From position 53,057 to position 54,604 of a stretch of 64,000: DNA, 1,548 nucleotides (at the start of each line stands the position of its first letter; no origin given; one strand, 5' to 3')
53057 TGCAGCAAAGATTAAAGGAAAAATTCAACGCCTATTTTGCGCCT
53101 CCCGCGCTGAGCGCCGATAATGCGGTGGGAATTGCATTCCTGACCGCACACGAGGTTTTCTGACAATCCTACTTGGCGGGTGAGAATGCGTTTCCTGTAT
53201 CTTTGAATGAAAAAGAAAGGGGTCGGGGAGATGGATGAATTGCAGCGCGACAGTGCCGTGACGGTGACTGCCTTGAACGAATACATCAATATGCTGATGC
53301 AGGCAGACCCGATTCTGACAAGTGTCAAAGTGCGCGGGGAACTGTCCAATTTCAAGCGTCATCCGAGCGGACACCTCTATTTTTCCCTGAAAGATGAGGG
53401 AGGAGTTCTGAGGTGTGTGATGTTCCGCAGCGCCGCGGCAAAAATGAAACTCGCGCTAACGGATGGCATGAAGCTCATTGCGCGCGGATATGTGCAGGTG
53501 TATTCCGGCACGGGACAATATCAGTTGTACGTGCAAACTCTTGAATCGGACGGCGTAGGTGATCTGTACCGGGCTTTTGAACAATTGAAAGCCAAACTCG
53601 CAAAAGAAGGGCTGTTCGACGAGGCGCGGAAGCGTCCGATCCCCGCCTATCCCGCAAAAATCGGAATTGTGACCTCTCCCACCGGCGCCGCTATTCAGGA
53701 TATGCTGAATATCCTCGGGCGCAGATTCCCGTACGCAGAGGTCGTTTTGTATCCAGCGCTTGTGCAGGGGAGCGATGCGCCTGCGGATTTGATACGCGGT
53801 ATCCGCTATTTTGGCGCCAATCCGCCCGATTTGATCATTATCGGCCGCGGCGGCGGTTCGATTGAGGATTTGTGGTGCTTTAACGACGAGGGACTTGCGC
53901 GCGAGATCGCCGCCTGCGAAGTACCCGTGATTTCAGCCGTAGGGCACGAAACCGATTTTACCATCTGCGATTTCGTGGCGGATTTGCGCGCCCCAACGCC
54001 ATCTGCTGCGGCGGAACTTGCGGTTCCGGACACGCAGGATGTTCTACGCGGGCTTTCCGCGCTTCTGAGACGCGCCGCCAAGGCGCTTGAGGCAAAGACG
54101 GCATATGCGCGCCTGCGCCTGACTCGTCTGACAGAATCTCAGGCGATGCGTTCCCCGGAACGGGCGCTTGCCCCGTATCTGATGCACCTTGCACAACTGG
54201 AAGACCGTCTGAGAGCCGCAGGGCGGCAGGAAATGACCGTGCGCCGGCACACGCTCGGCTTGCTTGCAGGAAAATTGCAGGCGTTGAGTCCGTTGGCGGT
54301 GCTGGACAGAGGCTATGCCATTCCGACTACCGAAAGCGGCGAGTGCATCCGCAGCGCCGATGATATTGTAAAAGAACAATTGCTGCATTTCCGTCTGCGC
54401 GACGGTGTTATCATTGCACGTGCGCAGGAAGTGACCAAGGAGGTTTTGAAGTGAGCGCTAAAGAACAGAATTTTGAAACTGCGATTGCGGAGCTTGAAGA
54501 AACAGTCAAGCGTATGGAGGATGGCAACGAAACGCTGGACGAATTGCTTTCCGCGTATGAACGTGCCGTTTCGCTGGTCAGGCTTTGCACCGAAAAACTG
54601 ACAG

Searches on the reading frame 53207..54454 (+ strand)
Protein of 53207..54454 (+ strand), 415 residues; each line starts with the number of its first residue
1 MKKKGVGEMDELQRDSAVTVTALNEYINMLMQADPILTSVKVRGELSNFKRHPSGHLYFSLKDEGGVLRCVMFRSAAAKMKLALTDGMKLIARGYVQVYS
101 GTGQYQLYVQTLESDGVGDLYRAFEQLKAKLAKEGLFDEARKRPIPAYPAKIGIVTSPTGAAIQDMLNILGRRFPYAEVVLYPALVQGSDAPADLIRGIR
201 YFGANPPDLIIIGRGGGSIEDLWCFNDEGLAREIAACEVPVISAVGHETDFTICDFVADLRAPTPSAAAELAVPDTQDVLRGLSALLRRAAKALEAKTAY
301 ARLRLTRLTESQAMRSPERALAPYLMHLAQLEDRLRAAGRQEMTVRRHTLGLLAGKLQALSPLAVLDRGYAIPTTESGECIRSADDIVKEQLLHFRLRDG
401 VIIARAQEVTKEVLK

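Call 74: search_protein_families(library=pfam, proteins=[window:53207-54454:+], max_evalue=0.00001)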
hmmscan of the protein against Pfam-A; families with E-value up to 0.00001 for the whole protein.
window:53207-54454:+ (415 aa): 3 families
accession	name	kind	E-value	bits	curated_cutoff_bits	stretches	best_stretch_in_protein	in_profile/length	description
PF02601.20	Exonuc_VII_L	-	1.9e-94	317.2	35.9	2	136-350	1-214/315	Exonuclease VII, large subunit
PF13742.12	tRNA_anti_2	-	2e-28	98.9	27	1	19-112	2-94/95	OB-fold nucleic acid binding domain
PF01336.31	tRNA_anti-codon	-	8.6e-14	51.7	27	1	40-113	1-73/75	OB-fold nucleic acid binding domain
